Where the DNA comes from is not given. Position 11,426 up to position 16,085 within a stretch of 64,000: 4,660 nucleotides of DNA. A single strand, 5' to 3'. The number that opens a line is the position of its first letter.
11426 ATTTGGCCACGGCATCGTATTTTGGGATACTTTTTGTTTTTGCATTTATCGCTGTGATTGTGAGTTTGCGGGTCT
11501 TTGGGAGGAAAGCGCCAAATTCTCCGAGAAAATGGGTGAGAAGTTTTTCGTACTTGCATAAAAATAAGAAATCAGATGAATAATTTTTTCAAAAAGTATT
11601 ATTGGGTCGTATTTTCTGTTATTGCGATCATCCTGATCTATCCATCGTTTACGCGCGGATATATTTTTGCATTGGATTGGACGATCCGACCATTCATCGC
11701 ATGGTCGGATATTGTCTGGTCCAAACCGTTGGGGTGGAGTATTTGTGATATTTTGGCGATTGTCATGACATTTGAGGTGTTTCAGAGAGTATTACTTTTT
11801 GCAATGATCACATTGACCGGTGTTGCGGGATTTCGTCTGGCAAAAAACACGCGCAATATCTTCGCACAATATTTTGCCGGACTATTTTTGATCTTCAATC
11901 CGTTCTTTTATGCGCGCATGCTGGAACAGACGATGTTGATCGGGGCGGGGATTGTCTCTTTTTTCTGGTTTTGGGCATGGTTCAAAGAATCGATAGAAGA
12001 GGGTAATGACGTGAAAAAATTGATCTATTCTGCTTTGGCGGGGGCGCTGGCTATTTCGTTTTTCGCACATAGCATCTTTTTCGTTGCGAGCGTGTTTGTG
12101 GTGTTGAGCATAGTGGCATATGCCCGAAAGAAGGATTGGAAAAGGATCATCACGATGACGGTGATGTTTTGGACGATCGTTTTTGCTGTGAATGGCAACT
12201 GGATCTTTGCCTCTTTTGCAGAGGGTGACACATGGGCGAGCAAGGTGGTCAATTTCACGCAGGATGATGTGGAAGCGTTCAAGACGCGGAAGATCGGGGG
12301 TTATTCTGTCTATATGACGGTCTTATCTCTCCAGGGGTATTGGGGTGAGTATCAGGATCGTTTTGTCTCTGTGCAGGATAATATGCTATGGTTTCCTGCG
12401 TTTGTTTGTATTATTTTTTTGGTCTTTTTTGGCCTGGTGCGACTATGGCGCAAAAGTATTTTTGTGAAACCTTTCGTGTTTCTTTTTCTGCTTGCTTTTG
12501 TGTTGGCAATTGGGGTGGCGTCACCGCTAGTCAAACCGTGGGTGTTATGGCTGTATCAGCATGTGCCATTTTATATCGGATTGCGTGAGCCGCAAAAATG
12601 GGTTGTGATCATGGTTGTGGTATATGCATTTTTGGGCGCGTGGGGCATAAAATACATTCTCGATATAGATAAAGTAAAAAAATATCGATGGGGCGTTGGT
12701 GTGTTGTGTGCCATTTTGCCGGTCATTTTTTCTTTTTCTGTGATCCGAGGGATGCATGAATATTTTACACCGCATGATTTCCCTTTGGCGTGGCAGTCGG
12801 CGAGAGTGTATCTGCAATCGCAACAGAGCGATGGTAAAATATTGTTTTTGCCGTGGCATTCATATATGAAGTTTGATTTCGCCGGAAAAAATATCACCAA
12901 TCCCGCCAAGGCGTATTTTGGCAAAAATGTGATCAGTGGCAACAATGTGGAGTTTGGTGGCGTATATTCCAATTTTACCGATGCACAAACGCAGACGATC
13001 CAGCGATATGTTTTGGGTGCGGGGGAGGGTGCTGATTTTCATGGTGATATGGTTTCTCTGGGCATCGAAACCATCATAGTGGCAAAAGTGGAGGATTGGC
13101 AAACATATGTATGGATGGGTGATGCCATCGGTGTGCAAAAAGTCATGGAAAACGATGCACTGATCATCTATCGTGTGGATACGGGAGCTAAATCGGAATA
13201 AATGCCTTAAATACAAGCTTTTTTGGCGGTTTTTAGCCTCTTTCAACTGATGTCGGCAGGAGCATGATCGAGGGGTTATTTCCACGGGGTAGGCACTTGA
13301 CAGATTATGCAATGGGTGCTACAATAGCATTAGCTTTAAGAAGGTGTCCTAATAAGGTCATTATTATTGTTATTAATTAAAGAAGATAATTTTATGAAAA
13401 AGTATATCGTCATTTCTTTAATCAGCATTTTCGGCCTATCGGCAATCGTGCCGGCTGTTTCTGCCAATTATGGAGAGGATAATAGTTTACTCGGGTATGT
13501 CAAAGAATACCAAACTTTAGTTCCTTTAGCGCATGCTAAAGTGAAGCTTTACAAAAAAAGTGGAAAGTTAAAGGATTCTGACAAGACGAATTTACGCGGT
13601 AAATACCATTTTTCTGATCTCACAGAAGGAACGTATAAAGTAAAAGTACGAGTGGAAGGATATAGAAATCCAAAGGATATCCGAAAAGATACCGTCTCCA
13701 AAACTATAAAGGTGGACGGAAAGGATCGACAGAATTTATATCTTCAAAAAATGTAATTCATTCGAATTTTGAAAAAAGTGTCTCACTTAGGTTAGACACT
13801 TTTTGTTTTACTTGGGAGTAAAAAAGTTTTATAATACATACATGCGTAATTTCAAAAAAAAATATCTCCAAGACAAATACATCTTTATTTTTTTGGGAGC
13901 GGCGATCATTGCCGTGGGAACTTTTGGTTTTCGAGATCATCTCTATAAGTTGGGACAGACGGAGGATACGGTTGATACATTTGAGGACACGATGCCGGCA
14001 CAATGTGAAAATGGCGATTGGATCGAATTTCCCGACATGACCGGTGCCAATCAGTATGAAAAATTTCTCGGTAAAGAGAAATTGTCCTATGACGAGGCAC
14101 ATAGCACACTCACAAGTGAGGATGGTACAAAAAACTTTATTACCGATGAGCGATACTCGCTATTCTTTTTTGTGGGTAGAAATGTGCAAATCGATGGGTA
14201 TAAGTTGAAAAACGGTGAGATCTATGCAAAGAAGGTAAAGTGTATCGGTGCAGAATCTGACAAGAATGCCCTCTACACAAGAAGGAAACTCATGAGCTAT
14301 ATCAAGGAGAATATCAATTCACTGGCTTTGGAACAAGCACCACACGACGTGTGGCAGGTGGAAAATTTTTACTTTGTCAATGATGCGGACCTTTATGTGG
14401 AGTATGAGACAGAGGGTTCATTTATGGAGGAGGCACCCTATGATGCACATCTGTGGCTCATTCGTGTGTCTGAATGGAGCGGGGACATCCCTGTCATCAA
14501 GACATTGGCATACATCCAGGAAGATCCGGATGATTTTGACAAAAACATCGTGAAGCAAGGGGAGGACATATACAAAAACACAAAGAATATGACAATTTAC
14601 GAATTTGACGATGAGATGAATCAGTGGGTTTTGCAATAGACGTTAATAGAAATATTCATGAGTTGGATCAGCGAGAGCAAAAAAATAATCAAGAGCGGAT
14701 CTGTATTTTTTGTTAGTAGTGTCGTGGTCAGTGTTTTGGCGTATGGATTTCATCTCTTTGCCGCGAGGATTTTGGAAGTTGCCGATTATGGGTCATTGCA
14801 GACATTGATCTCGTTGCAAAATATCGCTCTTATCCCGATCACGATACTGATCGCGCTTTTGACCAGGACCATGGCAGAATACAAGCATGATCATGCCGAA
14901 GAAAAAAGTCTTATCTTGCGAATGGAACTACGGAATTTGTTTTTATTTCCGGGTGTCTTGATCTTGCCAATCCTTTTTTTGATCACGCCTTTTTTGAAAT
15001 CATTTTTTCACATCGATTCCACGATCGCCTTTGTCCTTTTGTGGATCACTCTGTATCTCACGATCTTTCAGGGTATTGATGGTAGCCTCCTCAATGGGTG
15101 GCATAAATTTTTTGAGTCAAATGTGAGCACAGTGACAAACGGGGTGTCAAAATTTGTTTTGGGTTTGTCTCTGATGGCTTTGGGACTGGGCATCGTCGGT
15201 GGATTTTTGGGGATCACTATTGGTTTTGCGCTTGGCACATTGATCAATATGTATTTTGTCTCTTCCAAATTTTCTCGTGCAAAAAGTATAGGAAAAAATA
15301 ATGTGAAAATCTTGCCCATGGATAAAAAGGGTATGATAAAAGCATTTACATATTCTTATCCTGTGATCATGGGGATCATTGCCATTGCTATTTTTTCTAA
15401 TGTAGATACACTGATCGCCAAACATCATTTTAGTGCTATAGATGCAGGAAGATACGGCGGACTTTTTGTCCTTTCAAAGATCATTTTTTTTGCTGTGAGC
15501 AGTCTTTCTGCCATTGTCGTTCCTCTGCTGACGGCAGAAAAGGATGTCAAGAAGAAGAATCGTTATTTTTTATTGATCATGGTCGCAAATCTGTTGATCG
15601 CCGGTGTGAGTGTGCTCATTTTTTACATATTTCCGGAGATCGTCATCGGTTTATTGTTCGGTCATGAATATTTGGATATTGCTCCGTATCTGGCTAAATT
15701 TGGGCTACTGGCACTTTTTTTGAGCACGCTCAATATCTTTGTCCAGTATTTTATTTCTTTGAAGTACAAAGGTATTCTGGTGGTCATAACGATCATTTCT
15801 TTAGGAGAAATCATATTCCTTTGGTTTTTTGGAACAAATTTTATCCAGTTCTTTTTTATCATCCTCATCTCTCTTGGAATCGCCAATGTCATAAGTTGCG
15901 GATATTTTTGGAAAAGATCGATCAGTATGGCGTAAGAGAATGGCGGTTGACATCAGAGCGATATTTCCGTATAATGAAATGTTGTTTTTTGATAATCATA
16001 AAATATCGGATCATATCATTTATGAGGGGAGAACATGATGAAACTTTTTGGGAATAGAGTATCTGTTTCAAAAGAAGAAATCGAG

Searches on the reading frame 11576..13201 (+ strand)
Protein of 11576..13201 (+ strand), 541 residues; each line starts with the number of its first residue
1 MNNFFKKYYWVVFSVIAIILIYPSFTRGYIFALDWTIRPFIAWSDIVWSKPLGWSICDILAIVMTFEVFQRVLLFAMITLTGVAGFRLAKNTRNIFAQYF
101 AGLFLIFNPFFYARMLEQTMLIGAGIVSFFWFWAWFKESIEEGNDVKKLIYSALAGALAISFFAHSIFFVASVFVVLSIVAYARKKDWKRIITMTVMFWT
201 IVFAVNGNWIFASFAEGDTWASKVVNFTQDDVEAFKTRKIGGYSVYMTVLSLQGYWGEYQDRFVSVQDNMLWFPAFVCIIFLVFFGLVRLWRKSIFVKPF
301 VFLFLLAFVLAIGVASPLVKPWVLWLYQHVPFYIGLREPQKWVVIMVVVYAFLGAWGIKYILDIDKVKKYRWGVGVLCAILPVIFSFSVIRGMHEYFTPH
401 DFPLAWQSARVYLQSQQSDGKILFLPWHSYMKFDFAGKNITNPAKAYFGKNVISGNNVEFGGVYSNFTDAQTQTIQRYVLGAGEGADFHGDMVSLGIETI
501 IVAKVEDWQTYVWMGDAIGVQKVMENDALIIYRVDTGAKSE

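Call 53: search_protein_families(library=ncbifam, proteins=[window:11576-13201:+], max_evalue=0.00001)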
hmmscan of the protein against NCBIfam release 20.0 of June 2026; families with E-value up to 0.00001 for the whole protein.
window:11576-13201:+ (541 aa): 1 family
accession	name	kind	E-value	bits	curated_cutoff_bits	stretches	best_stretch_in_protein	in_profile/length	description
NF053599.1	transp_MmpA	equivalog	4.1e-31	108.2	210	1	60-537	59-500/543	MmpA family trehalose lipid delivery protein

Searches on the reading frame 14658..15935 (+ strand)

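Call 30: search_protein_families(library=pfam, proteins=[window:14658-15935:+], max_evalue=0.00001)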
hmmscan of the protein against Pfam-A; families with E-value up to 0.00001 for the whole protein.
window:14658-15935:+ (425 aa): 1 family
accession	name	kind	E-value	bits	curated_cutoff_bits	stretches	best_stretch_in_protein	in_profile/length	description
PF01943.22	Polysacc_synt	-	7.5e-11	42.4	28.2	1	12-291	3-270/274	Polysaccharide biosynthesis protein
